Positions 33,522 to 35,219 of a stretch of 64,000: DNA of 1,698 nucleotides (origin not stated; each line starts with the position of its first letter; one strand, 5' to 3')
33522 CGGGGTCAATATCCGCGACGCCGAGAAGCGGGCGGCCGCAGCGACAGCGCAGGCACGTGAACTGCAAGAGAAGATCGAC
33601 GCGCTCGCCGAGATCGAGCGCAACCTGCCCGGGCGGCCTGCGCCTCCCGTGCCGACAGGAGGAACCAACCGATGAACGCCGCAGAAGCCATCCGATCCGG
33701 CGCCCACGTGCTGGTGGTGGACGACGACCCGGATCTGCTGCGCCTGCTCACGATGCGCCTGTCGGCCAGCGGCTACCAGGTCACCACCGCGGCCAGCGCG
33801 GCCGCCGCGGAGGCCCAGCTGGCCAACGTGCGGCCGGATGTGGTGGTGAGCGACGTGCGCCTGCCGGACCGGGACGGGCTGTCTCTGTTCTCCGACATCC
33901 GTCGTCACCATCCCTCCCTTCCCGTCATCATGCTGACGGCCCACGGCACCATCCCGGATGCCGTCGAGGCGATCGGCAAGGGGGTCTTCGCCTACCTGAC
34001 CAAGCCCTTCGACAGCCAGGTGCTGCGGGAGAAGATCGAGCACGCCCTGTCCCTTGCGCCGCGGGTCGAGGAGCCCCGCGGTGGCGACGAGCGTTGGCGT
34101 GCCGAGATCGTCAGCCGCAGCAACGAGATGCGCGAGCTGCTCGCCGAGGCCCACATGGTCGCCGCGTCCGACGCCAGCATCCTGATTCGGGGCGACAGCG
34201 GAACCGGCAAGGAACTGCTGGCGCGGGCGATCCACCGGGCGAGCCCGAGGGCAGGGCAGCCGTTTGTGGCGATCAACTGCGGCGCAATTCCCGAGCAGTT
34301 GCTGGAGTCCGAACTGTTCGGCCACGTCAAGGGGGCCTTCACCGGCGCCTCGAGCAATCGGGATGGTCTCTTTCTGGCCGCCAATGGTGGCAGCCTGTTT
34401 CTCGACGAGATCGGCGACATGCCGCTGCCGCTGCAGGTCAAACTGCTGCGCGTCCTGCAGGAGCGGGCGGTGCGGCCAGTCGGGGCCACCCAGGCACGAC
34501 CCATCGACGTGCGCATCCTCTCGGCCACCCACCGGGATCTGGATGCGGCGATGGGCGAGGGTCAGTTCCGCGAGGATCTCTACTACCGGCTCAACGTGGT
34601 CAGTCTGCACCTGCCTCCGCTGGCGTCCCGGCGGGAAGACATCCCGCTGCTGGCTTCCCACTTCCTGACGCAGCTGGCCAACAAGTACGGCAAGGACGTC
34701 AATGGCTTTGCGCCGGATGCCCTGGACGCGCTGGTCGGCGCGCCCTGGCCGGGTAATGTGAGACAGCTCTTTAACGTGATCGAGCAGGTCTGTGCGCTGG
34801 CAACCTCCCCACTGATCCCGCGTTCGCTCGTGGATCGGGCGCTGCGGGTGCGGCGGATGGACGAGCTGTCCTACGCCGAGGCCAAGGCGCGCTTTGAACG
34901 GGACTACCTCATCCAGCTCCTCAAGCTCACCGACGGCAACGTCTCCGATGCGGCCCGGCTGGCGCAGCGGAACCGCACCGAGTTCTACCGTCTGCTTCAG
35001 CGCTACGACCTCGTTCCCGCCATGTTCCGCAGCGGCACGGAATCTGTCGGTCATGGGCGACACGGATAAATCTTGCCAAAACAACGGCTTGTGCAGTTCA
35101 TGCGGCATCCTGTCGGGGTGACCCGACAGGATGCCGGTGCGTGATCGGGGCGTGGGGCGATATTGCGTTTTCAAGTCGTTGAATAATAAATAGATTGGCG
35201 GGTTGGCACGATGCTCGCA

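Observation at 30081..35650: GlrK-lipoprotein-GlrR type sigma54 module bracketed by two look-alike sigma54 promoters aimed at protein-coding envelope genes rather than an sRNA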

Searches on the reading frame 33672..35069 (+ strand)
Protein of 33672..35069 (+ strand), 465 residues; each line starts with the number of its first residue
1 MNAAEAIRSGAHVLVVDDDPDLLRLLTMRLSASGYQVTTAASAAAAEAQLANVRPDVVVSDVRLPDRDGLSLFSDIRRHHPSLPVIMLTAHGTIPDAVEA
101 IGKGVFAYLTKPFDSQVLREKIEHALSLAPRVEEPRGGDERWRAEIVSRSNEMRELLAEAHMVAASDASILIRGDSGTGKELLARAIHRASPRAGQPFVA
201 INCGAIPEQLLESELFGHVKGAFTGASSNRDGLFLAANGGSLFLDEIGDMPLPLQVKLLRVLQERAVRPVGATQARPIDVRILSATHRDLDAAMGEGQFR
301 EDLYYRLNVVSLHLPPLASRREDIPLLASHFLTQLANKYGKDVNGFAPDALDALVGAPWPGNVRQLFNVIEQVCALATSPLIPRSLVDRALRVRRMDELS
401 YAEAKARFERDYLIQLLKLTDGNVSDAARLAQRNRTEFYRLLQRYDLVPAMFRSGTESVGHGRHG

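Call 8: search_protein_families(library=pfam, proteins=[window:33672-35069:+])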
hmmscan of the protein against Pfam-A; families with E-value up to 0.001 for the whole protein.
window:33672-35069:+ (465 aa): 8 families
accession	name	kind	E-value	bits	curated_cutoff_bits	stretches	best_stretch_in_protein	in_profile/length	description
PF00158.32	Sigma54_activat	-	5.5e-72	241.4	20.2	1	146-312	1-167/168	Sigma-54 interaction domain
PF00072.30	Response_reg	-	1.1e-30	106.5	30.2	1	13-123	1-111/111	Response regulator receiver domain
PF25601.1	AAA_lid_14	-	3.8e-22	78.4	27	1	319-393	2-76/87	AAA+ ATPase lid domain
PF14532.12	Sigma54_activ_2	-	2.8e-18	66.9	25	1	148-317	2-138/138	Sigma-54 interaction domain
PF13191.12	AAA_16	-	2.2e-06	28.7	32.6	1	146-232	2-95/167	AAA ATPase domain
PF07728.20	AAA_5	-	1.1e-05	25.8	22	1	170-269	2-97/139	AAA domain (dynein-related subfamily)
PF02954.25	HTH_8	-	0.00012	22.2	22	1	407-445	4-42/42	Bacterial regulatory protein, Fis family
PF06490.17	FleQ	-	0.00076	20.2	22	0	13-125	2-106/108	Flagellar regulatory protein FleQ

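Call 9: search_protein_families(library=ncbifam, proteins=[window:33672-35069:+], max_evalue=0.01)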
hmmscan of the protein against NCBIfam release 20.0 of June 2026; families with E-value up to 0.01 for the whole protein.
window:33672-35069:+ (465 aa): 122 families (the best 25 are shown)
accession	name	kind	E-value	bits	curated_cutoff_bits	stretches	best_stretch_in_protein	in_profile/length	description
NF011695.0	PRK15115.1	equivalog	2.2e-186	619.9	763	1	8-453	4-444/445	two-component system response regulator GlrR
TIGR01818.1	ntrC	equivalog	1.3e-123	413.2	558.6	1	13-392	1-382/463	nitrogen regulation protein NR(I)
NF008469.0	PRK11361.1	equivalog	6e-122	407.6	714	1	11-447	5-456/461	acetoacetate metabolism transcriptional regulator AtoC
NF007689.0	PRK10365.1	equivalog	2.6e-115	385.7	760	1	11-431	6-428/441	sigma-54-dependent response regulator transcription factor ZraR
TIGR02915.1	PEP_resp_reg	equivalog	1.8e-113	379.7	502.6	1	13-447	1-444/445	PEP-CTERM-box response regulator transcription factor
NF008176.1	PRK10923.1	equivalog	4.4e-111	371.7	620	1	12-378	5-372/469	nitrogen regulation protein NR(I)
NF051870.1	NAssimRespRegNtrX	equivalog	9.9e-102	341.1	600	1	12-443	3-448/452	nitrogen assimilation response regulator NtrX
NF041946.1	LuxO_transreg_Vib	equivalog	1.5e-101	340.5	800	1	24-392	10-381/463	quorum-sensing sigma-54 dependent transcriptional regulator LuxO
NF041552.1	TF_PrdR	equivalog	3.6e-100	336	795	1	144-446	267-577/577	sigma-54 dependent transcriptional regulator PrdR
NF038308.1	RNA_repair_RtcR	equivalog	7.4e-96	322.1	650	1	140-434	176-475/530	RNA repair transcriptional activator RtcR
TIGR01817.1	nifA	equivalog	7.6e-95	318.7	528.85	1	136-455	188-503/534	nif-specific transcriptional activator NifA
NF003451.0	PRK05022.1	equivalog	4.8e-92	309.3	476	1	131-447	177-510/512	nitric oxide reductase transcriptional regulator NorR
NF049963.1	RespRegFlgRCampy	domain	3e-91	306.4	750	1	13-447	3-429/429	fla regulon two-component system response regulator FlgR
NF050807.1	TransRegFlbDCaul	equivalog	2.9e-87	293.4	750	1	33-385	23-359/454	sigma-54-dependent transcriptional regulator FlbD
NF011958.0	PRK15429.1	equivalog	3.5e-82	277.1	830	1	144-443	379-679/692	formate hydrogenlyase transcriptional activator FlhA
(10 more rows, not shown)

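Call 37: search_solved_structures(query=window:33672-35069:+, max_evalue=1e-40)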
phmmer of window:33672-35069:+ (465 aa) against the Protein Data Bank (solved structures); distinct sequences matched with E-value up to 1e-40: 35.
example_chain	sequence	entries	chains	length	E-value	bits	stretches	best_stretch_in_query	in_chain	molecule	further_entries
4l4u_A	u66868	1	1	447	3.1e-90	306.4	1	10-446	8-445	Transcriptional regulator (NtrC family)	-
1ny5_A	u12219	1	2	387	5.1e-88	299.1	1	12-384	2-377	transcriptional regulator (NtrC family)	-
1ojl_A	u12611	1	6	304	1.6e-85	290.9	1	146-433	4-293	TRANSCRIPTIONAL REGULATORY PROTEIN ZRAR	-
5ep0_A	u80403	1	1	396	1.1e-81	278.2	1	12-384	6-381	Putative repressor protein luxO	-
3dzd_A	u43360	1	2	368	7e-81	275.6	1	12-379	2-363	Transcriptional regulator (NtrC family)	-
5m7n_A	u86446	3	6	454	1.7e-79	271.1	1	10-443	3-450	Nitrogen assimilation regulatory protein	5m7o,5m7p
8pb9_D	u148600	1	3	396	2e-73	251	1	13-376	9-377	Transcriptional regulator FleQ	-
8p53_C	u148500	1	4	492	2.8e-73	250.5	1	13-377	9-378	Transcriptional regulator FleQ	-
6j7e_A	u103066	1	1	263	2.2e-71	244.3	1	147-376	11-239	Nitrogen assimilation regulatory protein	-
5exp_A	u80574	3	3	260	2.2e-71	244.3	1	146-376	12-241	Transcriptional regulator FleQ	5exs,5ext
7ejw_C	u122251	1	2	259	2.3e-71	244.3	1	147-376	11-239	Transcriptional regulator FleQ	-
5exx_A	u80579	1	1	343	3.4e-71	243.7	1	146-377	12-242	Transcriptional regulator FleQ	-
6jdi_A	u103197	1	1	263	2.1e-70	241.1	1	147-376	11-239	Nitrogen assimilation regulatory protein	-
6jdl_A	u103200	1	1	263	5.4e-70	239.7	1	147-376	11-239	Nitrogen assimilation regulatory protein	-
4ly6_A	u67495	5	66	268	1.7e-69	238.1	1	144-384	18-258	Transcriptional regulator (NtrC family)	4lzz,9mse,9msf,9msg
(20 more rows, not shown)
